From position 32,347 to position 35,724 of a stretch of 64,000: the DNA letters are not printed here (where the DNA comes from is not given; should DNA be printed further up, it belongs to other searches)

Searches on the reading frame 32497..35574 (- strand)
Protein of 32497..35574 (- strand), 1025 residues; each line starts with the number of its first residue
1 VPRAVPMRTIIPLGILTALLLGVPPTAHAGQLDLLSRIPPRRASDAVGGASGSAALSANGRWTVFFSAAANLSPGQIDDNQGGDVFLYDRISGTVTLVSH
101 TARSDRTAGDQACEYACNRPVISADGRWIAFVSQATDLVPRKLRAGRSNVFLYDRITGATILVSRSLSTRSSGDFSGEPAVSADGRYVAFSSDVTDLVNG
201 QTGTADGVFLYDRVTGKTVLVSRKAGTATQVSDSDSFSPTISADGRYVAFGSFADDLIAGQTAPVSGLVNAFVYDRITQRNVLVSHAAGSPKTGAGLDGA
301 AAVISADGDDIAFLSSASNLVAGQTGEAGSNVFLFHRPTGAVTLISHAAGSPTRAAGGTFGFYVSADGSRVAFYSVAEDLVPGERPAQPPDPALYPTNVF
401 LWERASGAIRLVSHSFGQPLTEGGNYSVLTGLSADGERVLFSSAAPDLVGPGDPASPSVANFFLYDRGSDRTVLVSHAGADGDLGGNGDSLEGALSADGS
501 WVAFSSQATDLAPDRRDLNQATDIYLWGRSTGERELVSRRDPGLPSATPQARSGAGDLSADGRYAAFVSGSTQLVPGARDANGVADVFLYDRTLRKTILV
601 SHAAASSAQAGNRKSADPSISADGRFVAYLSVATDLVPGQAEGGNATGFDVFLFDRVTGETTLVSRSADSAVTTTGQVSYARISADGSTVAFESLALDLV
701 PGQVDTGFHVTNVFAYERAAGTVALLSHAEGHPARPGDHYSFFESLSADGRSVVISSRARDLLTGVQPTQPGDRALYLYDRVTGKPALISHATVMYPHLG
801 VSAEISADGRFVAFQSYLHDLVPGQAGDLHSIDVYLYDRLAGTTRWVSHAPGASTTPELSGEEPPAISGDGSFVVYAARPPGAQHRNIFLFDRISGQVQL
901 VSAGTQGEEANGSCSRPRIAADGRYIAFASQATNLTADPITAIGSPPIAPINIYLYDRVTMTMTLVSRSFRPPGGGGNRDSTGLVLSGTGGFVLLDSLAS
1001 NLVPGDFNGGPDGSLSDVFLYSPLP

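Call 28: search_protein_families(library=pfam, proteins=[window:32497-35574:-], max_evalue=0.0001)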
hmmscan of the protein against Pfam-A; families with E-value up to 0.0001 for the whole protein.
window:32497-35574:- (1025 aa): 1 family
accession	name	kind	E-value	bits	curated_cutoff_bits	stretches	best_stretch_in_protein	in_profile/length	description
PF07676.18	PD40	-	7e-28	96.4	20.9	0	169-195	5-30/38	WD40-like Beta Propeller Repeat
